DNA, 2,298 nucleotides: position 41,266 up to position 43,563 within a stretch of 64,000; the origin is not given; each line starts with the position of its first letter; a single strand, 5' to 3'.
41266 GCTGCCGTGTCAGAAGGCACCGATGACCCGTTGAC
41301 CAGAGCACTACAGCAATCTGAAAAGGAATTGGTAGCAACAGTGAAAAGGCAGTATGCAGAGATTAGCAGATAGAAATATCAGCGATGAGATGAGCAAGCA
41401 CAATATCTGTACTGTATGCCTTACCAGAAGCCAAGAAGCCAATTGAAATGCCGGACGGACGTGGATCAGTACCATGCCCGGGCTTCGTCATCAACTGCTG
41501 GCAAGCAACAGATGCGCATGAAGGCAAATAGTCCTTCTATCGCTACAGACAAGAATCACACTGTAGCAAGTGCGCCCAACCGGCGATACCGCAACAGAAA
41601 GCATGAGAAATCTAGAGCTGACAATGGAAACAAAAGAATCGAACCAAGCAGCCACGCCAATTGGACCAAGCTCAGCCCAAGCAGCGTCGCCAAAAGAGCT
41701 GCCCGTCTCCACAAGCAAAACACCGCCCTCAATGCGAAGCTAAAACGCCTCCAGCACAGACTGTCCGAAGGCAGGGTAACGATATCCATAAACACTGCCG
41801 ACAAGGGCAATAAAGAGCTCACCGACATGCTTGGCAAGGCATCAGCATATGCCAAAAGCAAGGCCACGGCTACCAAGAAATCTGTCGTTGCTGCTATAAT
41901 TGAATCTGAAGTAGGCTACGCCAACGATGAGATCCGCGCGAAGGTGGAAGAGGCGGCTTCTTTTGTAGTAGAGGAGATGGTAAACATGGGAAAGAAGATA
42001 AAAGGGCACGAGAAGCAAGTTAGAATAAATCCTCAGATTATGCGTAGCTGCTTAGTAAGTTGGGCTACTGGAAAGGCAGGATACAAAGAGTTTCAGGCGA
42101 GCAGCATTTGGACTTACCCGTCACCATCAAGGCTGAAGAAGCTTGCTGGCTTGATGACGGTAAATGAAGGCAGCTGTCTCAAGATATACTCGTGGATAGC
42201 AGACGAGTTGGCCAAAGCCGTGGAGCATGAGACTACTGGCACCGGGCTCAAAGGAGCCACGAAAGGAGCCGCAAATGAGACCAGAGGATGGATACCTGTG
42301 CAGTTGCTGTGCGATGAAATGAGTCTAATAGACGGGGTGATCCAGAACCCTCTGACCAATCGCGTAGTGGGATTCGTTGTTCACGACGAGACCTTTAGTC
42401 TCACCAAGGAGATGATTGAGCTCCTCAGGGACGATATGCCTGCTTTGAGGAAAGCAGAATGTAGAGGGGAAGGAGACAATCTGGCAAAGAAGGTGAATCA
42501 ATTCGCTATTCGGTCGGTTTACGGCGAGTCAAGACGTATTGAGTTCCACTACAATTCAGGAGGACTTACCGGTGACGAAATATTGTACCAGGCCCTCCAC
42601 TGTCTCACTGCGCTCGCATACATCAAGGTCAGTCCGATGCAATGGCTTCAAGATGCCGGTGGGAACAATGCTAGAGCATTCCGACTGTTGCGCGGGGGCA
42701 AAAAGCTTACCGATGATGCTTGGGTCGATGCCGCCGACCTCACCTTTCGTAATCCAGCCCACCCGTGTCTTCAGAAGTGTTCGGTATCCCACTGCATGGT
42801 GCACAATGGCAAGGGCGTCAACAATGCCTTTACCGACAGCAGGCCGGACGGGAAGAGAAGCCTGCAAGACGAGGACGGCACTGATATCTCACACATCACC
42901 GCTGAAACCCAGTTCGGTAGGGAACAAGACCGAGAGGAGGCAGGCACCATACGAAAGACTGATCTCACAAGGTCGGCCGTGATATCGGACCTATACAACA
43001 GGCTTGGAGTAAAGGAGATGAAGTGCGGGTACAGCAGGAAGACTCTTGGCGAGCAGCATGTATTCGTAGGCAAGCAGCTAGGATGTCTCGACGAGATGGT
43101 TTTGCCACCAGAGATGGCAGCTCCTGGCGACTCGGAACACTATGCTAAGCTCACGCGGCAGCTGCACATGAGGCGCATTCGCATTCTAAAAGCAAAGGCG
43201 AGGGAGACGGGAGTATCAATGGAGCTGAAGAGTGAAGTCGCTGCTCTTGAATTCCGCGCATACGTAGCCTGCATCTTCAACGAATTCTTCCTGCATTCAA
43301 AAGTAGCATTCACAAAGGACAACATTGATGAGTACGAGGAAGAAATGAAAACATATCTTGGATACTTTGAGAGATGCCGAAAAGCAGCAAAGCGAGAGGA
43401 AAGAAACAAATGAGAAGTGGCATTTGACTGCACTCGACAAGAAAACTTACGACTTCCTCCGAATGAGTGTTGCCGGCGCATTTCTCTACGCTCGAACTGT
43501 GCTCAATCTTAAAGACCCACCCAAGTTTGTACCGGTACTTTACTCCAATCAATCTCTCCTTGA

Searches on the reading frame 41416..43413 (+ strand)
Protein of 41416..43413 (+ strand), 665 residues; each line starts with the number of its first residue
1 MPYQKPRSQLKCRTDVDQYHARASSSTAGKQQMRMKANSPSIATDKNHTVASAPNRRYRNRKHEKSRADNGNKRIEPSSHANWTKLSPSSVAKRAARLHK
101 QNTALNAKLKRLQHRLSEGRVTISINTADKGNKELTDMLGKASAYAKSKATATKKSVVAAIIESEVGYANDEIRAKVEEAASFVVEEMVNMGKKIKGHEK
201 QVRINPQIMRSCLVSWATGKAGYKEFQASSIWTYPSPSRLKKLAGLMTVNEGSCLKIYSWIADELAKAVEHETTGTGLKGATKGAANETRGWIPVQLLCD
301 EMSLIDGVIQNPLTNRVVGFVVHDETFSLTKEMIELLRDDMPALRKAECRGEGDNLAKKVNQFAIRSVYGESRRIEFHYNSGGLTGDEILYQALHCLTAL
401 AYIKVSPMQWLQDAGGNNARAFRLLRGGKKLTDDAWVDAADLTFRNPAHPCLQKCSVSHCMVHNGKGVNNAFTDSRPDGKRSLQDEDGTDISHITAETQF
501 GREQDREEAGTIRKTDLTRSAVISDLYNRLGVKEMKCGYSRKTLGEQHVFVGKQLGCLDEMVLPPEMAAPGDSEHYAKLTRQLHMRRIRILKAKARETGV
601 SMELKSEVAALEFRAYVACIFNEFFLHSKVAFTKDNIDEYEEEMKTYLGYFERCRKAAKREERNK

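Call 7: search_protein_families(library=pfam, proteins=[window:41416-43413:+])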
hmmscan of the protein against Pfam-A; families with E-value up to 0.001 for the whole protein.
window:41416-43413:+ (665 aa): 0 families

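Call 24: find_encoding_contigs(protein=window:41416-43413:+, flank=10000, max_places=4)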
Protein window:41416-43413:+ (665 aa): no gene with exactly this product is on record in the collection.
